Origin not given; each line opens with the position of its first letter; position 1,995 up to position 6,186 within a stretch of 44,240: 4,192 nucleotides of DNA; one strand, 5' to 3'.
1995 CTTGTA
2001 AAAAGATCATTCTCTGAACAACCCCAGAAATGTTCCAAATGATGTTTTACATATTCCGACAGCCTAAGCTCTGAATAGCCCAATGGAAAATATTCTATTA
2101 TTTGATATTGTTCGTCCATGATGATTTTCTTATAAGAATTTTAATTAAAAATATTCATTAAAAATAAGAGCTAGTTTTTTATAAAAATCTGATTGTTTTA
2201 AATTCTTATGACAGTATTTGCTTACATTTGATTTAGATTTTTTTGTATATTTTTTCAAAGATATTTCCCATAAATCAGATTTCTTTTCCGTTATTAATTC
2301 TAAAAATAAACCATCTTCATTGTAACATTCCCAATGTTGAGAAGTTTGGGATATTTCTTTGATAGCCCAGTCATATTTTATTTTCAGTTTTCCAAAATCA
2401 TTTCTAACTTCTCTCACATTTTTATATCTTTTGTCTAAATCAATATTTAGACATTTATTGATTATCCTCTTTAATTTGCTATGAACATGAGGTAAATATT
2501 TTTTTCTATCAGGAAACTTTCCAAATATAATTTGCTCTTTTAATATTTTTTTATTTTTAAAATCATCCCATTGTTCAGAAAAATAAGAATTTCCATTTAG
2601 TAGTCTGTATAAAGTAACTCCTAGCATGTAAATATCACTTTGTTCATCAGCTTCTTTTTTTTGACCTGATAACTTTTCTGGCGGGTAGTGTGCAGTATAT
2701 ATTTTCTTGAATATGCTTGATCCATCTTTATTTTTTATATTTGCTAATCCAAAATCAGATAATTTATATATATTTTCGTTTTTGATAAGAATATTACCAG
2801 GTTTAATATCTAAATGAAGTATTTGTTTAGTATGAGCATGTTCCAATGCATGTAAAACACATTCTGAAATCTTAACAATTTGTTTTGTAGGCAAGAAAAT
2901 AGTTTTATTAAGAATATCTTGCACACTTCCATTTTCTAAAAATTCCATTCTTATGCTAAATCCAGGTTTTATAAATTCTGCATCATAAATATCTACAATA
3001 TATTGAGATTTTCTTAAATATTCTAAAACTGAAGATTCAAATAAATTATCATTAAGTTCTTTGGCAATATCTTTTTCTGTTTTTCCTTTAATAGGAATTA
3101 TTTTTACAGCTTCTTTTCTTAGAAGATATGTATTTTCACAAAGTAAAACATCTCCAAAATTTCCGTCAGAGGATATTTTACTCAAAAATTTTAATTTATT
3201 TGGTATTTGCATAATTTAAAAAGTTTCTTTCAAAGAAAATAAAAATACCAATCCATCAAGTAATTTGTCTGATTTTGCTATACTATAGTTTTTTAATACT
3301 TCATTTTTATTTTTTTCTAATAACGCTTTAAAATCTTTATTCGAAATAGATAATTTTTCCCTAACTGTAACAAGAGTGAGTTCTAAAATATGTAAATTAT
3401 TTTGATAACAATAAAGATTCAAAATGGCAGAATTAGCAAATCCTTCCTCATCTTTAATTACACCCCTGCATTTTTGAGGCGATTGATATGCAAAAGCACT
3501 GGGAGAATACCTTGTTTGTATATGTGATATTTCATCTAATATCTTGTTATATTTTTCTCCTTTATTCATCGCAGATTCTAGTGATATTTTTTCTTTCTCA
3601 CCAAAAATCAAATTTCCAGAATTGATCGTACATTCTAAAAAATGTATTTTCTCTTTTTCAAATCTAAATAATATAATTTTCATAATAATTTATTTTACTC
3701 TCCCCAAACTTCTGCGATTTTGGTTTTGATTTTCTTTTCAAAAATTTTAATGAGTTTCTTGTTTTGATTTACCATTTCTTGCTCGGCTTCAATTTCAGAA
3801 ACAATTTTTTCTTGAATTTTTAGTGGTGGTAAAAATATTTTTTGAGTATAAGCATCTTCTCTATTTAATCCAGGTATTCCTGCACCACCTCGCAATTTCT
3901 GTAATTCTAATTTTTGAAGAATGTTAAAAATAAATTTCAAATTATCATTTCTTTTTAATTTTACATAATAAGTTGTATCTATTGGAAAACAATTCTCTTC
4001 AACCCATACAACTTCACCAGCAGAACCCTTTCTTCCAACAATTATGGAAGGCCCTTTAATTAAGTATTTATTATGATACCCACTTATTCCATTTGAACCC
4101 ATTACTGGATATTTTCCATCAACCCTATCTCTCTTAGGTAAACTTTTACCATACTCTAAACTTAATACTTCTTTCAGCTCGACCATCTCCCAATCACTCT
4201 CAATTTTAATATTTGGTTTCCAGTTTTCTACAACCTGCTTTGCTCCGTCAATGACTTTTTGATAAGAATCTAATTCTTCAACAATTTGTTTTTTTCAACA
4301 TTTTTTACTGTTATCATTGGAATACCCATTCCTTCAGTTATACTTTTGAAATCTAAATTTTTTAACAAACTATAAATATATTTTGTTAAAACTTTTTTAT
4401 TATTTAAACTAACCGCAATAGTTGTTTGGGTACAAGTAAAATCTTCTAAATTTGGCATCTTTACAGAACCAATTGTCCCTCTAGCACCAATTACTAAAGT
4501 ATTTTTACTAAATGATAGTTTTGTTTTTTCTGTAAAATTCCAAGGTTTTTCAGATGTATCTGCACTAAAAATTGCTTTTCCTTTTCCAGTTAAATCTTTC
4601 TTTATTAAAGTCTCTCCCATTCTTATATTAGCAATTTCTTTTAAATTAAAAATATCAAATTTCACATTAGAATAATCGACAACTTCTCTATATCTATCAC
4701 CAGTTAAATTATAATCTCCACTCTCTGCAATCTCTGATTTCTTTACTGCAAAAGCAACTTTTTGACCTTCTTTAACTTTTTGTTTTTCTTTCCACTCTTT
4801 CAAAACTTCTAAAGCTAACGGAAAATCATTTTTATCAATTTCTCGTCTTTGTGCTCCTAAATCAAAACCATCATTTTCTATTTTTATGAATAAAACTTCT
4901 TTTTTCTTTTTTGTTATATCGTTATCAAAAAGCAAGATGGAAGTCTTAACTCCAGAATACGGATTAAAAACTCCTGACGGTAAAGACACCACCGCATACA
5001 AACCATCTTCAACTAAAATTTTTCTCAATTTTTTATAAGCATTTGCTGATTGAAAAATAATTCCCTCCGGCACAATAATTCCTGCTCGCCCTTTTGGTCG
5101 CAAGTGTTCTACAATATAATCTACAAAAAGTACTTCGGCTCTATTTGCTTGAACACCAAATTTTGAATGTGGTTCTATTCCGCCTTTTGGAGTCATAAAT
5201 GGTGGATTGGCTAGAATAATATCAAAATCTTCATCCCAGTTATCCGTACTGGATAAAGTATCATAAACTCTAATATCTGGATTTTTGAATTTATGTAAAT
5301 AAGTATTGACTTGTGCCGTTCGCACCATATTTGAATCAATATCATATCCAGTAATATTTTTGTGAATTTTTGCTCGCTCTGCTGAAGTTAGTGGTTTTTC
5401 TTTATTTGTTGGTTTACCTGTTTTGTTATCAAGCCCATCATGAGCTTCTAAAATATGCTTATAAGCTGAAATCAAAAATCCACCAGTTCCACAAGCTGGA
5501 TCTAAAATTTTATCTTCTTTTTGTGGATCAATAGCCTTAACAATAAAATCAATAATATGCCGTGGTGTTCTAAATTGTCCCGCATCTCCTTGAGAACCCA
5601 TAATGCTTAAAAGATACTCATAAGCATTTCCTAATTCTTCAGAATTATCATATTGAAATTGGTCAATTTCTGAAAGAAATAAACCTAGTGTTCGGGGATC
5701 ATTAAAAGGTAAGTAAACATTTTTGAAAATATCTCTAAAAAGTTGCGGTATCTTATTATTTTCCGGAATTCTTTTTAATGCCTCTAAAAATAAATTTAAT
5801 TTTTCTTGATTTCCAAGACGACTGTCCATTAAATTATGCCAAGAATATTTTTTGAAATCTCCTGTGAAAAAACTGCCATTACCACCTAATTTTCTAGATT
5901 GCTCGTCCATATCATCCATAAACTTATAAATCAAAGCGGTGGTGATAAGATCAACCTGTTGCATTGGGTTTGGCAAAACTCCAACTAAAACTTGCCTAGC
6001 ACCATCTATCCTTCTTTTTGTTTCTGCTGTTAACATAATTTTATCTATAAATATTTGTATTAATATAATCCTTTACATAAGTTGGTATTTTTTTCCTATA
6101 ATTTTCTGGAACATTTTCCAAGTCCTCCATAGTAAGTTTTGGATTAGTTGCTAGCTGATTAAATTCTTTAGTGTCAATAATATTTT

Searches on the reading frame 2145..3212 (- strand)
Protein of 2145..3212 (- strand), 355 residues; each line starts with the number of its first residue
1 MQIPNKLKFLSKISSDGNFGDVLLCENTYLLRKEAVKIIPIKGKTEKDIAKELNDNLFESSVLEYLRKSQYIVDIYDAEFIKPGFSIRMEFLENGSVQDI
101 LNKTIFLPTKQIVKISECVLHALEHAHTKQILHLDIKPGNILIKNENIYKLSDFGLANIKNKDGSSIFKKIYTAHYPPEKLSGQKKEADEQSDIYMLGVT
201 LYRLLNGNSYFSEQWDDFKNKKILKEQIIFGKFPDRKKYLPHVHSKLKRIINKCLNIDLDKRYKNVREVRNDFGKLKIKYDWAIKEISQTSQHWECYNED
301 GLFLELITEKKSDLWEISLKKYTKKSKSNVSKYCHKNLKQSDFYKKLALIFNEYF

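Call 79: search_protein_families(library=pfam, proteins=[window:2145-3212:-], max_evalue=0.0001)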
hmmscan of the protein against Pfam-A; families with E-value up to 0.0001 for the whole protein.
window:2145-3212:- (355 aa): 2 families
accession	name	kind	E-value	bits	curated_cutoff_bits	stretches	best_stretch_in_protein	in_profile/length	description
PF00069.31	Pkinase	-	2.6e-40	138.9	31.7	1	16-264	9-253/263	Protein kinase domain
PF07714.23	PK_Tyr_Ser-Thr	-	6.7e-25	88.3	23.1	1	15-264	8-250/258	Protein tyrosine and serine/threonine kinase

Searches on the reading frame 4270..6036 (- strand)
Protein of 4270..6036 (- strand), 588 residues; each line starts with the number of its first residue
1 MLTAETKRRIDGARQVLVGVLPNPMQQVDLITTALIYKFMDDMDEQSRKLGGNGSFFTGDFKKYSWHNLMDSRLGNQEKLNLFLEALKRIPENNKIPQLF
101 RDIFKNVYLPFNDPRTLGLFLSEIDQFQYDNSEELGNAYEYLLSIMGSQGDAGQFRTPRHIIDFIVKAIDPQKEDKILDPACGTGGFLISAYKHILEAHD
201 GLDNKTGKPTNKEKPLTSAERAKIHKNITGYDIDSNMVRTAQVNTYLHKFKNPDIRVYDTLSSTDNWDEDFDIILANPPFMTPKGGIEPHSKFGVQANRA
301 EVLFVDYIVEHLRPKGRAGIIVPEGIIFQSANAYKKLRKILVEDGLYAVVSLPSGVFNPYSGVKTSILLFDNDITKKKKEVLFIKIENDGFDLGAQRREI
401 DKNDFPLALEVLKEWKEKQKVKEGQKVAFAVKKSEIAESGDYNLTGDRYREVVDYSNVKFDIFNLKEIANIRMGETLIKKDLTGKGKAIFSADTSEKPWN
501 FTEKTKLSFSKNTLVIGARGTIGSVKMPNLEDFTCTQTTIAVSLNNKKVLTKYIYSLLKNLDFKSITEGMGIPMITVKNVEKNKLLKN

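Call 79: search_protein_families(library=pfam, proteins=[window:4270-6036:-], max_evalue=0.0001)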
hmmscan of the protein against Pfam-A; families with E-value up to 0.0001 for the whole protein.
window:4270-6036:- (588 aa): 7 families
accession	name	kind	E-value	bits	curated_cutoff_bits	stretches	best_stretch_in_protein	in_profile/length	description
PF02384.22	N6_Mtase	-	6.5e-57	193.6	20.4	1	133-452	4-305/311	N-6 DNA Methylase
PF01420.25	Methylase_S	-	2.4e-12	47.8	22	1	458-584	2-133/168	Type I restriction modification DNA specificity domain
PF01170.24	UPF0020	-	1.7e-11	44.6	22.3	1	165-333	20-177/197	RMKL-like, methyltransferase domain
PF07669.17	Eco57I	-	1.4e-09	38.7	25.3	1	265-344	69-156/171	Eco57I restriction-modification methylase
PF13847.12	Methyltransf_31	-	3.4e-07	30.5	27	1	173-280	3-84/145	Methyltransferase domain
PF05175.20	MTS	-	6.3e-07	29.6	23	1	222-284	52-112/170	Methyltransferase small domain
PF20473.4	MmeI_Mtase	-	1.5e-05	24.7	27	1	176-251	22-88/259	MmeI, DNA-methyltransferase domain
